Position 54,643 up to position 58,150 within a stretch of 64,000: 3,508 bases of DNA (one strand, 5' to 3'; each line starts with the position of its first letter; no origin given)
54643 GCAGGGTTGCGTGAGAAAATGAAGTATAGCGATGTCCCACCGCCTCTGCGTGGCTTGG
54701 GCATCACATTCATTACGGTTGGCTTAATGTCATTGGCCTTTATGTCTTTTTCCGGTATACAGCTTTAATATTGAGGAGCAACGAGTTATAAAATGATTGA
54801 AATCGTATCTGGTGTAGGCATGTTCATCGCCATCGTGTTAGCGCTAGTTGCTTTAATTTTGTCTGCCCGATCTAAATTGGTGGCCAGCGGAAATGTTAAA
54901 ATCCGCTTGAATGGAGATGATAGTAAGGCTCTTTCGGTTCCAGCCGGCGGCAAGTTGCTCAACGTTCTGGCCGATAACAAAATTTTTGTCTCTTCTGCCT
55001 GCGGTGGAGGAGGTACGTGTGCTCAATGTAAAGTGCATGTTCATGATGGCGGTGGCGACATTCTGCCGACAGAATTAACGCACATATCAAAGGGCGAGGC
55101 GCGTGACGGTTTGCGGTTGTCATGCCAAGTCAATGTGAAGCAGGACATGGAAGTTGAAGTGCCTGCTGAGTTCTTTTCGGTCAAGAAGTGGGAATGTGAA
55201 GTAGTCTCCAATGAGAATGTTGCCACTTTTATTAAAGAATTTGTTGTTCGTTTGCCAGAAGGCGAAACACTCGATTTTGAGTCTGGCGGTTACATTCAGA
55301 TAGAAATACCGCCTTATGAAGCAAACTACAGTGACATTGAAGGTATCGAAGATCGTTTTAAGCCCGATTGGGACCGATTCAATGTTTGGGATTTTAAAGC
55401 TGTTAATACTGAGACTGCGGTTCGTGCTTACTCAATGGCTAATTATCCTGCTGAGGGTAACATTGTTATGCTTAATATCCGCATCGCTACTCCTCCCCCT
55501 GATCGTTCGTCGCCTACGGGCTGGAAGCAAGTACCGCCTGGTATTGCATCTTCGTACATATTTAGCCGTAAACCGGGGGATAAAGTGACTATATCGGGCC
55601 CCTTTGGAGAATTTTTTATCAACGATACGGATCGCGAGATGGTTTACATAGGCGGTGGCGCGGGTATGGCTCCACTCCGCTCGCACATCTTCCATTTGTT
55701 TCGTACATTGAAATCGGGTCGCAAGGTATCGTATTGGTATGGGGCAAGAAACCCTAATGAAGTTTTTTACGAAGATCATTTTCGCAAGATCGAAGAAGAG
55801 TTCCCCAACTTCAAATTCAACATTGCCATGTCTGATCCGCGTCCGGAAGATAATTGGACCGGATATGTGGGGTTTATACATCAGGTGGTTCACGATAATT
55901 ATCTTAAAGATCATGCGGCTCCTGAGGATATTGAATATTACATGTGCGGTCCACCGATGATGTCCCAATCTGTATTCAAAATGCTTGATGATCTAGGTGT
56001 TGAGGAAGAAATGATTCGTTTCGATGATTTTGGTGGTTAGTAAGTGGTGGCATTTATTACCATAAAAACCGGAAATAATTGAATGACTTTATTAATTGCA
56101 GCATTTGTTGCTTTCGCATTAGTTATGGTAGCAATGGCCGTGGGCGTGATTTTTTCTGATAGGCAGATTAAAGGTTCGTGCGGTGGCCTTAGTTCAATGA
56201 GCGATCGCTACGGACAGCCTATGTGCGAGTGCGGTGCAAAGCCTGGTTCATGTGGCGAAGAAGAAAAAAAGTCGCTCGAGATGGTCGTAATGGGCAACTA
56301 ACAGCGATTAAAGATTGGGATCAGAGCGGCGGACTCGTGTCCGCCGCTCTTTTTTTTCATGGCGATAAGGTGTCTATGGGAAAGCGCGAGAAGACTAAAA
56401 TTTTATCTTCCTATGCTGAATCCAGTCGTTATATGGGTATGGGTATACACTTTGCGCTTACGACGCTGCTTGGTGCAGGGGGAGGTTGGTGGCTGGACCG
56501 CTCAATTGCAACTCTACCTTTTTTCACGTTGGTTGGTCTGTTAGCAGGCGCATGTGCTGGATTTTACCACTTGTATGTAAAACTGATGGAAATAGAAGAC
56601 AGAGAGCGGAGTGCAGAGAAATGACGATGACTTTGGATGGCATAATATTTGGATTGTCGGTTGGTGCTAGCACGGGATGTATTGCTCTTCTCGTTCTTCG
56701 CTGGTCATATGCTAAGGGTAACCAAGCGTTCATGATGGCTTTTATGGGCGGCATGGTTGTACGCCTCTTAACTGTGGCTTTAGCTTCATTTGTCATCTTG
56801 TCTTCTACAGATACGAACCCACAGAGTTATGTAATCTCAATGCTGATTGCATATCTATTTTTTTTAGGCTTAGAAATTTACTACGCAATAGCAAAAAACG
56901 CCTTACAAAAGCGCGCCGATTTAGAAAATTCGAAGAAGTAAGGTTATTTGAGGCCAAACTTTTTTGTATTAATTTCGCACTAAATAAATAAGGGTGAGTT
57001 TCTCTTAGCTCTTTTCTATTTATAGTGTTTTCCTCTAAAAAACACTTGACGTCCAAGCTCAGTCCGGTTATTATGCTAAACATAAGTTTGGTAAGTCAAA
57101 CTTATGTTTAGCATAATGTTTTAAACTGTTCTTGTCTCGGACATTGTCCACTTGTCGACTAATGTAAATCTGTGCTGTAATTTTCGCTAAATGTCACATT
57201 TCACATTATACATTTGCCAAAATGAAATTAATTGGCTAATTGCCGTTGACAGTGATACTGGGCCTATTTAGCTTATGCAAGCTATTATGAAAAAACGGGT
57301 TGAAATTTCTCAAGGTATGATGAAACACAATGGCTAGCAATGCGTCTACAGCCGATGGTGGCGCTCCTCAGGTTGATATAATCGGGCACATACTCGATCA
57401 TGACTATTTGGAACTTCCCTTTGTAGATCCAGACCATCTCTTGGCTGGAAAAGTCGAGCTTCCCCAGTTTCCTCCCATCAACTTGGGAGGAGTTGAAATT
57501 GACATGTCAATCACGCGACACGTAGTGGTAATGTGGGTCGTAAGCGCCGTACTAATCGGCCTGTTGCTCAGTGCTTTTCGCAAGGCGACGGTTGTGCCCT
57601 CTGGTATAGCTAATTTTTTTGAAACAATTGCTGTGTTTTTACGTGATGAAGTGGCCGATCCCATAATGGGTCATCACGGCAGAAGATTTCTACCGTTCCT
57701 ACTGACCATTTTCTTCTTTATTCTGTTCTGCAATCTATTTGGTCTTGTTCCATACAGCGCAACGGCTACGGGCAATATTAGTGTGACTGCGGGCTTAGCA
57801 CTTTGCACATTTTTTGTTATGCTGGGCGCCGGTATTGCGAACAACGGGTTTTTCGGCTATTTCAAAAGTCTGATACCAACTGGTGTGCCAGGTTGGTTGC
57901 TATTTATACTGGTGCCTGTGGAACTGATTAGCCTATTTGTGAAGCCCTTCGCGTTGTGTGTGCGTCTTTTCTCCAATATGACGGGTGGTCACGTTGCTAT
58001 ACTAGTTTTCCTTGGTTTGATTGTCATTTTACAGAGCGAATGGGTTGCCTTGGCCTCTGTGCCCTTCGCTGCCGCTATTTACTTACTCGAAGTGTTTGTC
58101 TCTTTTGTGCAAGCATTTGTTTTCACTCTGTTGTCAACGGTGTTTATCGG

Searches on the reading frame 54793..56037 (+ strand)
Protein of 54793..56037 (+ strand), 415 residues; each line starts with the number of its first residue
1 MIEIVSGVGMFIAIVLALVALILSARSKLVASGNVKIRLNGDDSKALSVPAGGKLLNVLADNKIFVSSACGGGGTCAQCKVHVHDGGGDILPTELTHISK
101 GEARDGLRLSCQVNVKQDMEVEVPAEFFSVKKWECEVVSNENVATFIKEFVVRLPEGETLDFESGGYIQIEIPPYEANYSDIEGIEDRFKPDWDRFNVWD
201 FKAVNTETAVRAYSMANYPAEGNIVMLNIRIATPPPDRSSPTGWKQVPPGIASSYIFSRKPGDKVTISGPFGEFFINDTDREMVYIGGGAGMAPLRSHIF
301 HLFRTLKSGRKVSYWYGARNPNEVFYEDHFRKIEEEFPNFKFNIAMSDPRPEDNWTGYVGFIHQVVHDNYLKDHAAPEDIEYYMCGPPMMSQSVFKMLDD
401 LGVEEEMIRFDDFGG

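Call 10: search_protein_families(library=pfam, proteins=[window:54793-56037:+], max_evalue=0.01)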
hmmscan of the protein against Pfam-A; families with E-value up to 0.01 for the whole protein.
window:54793-56037:+ (415 aa): 3 families
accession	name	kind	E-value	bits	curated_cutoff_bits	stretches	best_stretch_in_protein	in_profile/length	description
PF00175.26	NAD_binding_1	-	3.4e-16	60.3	22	1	286-394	2-107/109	Oxidoreductase NAD-binding domain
PF00111.32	Fer2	-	1.5e-08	34.9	21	1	44-115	7-76/77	2Fe-2S iron-sulfur cluster binding domain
PF00970.30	FAD_binding_6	-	4.6e-08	33.7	21.1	1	204-274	42-97/99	Oxidoreductase FAD-binding domain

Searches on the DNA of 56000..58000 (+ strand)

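Call 6: search_rna_families(source=window, start=56000, end=58000, threshold=evalue, max_evalue=1)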
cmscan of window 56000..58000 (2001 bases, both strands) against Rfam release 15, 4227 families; matches with E-value up to 1: 11.
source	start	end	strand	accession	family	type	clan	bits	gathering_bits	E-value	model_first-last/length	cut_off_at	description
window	57070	57117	+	RF04134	MIR7504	Gene; miRNA;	-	29.7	83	0.011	1-124/124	no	MIR7504 microRNA precursor family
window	56263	56361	+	RF00558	L20_leader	Cis-reg; leader;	-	25.8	58.7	0.026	1-127/127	no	Ribosomal protein L20 leader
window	56312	56399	-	RF02059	STnc50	Gene; sRNA;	-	25.3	55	0.19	1-84/84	no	Salmonella enterica sRNA STnc40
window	57066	57123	+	RF03716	mir-7131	Gene; miRNA;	-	24.4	74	0.051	1-84/84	no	mir-7131 microRNA precursor family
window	57073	57116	+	RF04130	MIR7996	Gene; miRNA;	-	22.9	119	0.34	1-190/190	no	MIR7996 microRNA precursor family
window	56283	56352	+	RF01809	symR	Gene; antitoxin;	-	21.3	61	0.45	1-77/77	no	SymR antitoxin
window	56297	56353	+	RF02241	Xoo2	Gene; sRNA;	-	21.1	45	0.32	1-78/78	no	Xanthomonadaceae sRNA Xoo2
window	57073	57115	-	RF03362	mir-9436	Gene; miRNA;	-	20.7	80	0.52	1-66/66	no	mir-9436 microRNA precursor family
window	57072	57114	+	RF03362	mir-9436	Gene; miRNA;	-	20.7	80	0.55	1-66/66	no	mir-9436 microRNA precursor family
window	57010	57046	-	RF01072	TMV_UPD-PK3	Cis-reg;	-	19.9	34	0.059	1-31/31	no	Pseudoknot of upstream pseudoknot domain (UPD) of the 3'UTR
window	56313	56362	+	RF00236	ctRNA_pGA1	Gene; antisense;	-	19.8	45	0.64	1-79/79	no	ctRNA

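Call 71: search_dna_similar(query=window:56942-57245:+, collection=plasmids, mode=distant, max_evalue=0.01, max_rows=5)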
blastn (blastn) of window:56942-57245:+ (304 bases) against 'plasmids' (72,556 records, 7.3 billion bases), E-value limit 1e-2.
No match.

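Call 72: search_dna_similar(query=window:56942-57245:+, collection=phages, mode=distant, max_evalue=0.01, max_rows=5)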
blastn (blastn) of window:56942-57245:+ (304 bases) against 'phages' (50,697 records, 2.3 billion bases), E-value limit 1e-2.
No match.

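Call 78: search_rna_families(sources=[L104, L106, L015, L110], threshold=evalue, max_evalue=0.1)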
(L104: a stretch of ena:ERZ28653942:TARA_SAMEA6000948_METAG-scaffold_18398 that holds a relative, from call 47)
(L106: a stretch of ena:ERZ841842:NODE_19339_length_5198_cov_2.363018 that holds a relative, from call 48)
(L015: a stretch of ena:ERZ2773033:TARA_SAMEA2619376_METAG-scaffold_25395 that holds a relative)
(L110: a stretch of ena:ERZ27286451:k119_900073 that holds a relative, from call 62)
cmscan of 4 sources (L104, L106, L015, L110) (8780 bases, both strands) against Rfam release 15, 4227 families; matches with E-value up to 0.1: 4.
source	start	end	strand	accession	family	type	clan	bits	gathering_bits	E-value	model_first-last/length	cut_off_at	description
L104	489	571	-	RF03916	MIR400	Gene; miRNA;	-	35.4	83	0.00015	1-103/103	no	MIR400 microRNA precursor family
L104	494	566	-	RF03199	MIR5271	Gene; miRNA;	-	30.9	90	0.017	1-78/78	no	MIR5271 microRNA precursor family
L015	813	914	+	RF00558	L20_leader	Cis-reg; leader;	-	28.2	58.7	0.027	1-127/127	no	Ribosomal protein L20 leader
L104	484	577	-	RF00844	mir-67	Gene; miRNA;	-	24.3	53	0.067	1-84/84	no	mir-67 microRNA precursor family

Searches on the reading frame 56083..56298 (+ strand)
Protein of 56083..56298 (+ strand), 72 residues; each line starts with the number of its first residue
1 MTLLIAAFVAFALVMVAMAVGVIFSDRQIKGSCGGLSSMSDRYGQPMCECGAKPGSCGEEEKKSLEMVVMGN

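Call 10: search_protein_families(library=pfam, proteins=[window:56083-56298:+], max_evalue=0.01)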
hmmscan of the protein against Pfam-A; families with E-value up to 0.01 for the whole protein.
window:56083-56298:+ (72 aa): 1 family
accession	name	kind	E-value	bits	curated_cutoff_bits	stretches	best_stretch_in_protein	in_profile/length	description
PF04400.18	NqrM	-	1.6e-05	25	22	1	22-63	1-36/43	(Na+)-NQR maturation NqrM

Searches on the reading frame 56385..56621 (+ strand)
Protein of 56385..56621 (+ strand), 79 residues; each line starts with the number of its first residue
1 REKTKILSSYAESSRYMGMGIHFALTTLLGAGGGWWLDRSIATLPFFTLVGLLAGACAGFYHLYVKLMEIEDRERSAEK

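Call 10: search_protein_families(library=pfam, proteins=[window:56385-56621:+], max_evalue=0.01)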
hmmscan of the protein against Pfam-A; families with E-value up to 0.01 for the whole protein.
window:56385-56621:+ (79 aa): 1 family
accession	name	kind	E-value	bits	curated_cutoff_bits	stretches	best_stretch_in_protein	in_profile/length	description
PF09527.15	ATPase_gene1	-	2.1e-15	57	26.6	1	15-64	3-52/54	Putative F0F1-ATPase subunit Ca2+/Mg2+ transporter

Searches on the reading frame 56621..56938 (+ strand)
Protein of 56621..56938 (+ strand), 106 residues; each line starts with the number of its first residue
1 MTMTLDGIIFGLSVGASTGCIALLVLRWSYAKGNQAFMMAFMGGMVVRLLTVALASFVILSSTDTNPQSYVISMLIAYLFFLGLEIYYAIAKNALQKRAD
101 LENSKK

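Call 10: search_protein_families(library=pfam, proteins=[window:56621-56938:+], max_evalue=0.01)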
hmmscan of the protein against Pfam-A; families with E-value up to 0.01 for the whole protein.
window:56621-56938:+ (106 aa): 0 families

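Call 46: find_homologous_proteins(query=window:56621-56938:+, max_evalue=0.00001)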
Query window:56621-56938:+ (106 aa): 15 proteins with E <= 0.00001 among 34 candidates.
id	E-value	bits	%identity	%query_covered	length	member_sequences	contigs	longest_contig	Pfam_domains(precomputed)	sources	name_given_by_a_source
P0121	4.0e-59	215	99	100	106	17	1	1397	-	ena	-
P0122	3.8e-54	199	92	100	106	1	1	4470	-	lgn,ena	-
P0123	5.4e-52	192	87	100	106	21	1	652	-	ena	-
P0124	9.7e-52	191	88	100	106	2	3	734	-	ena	-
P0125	3.9e-51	189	85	100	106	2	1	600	-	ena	-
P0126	1.3e-50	187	84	100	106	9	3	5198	-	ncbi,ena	-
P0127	1.1e-49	184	83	100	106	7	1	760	-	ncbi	-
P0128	6.4e-49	182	81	100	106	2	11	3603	-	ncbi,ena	-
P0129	4.3e-47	176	80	100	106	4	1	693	-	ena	-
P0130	4.0e-46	173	78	100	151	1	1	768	-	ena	-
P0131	1.2e-41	159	74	100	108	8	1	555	-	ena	-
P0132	2.2e-40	155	72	98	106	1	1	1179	-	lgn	-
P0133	3.1e-33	132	100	64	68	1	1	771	-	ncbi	-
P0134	1.2e-25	108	54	92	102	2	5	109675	-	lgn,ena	-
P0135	8.0e-12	63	49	83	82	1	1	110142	-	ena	-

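Call 47: find_encoding_contigs(protein=P0122, flank=1500, max_places=2)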
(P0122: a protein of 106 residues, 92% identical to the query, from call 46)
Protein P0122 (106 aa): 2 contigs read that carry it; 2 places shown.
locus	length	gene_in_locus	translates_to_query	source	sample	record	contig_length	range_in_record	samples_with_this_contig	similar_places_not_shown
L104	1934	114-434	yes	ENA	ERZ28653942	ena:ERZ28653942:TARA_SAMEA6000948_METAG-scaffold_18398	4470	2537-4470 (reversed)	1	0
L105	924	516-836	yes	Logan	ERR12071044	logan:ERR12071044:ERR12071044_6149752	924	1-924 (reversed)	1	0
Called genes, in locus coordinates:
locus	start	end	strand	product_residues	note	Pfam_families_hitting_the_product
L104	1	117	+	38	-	?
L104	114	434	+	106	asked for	-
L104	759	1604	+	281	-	PF00119:ATP-synt_A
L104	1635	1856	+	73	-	PF00137:ATP-synt_C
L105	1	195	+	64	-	?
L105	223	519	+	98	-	PF09527:ATPase_gene1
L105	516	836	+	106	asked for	-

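Call 48: find_encoding_contigs(protein=P0126, flank=1500, max_places=3)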
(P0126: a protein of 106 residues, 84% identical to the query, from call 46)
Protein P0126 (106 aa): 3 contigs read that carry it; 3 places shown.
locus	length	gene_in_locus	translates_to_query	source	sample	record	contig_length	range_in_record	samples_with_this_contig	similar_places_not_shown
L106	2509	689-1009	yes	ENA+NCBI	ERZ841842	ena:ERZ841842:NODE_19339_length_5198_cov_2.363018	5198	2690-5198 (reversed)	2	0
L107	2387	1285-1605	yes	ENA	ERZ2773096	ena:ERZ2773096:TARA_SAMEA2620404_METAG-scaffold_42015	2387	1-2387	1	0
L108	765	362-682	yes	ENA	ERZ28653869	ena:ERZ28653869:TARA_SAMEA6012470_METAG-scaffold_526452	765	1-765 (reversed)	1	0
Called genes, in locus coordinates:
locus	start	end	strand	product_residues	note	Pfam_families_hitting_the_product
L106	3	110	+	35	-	?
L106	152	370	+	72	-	PF04400:NqrM (weak)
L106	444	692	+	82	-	PF09527:ATPase_gene1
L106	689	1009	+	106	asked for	-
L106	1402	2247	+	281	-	PF00119:ATP-synt_A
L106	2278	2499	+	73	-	PF00137:ATP-synt_C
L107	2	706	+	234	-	?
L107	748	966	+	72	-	PF04400:NqrM (weak)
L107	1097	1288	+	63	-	PF09527:ATPase_gene1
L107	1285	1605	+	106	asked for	-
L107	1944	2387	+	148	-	?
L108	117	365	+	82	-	PF09527:ATPase_gene1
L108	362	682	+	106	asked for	-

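Call 49: find_encoding_contigs(protein=P0132, flank=1500, max_places=2)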
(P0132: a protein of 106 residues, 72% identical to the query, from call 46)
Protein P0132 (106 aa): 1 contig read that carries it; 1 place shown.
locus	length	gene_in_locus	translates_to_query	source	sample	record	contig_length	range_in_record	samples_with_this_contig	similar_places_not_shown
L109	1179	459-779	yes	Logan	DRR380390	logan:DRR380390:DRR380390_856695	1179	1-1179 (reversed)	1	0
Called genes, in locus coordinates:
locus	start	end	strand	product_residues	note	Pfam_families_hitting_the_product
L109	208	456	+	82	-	PF09527:ATPase_gene1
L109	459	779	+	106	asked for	-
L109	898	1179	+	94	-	?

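Call 62: find_encoding_contigs(protein=P0124, flank=1000, max_places=4)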
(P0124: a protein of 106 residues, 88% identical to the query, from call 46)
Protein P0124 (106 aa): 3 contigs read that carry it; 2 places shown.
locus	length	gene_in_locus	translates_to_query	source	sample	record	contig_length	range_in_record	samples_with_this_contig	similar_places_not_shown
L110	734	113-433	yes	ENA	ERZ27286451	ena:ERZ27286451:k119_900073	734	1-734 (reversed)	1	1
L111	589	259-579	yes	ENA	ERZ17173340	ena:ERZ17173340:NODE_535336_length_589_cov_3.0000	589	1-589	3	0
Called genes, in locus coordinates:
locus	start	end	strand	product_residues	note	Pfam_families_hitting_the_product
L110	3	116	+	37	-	?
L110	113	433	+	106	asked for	-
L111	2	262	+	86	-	?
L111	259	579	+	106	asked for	-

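Call 66: find_encoding_contigs(protein=P0127, flank=1000, max_places=4)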
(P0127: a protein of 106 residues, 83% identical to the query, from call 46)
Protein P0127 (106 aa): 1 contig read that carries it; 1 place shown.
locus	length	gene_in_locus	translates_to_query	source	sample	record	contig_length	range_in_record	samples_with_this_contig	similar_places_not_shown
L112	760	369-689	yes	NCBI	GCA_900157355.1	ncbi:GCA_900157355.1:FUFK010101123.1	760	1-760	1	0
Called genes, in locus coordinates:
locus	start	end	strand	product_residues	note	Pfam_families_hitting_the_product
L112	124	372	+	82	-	-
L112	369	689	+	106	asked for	-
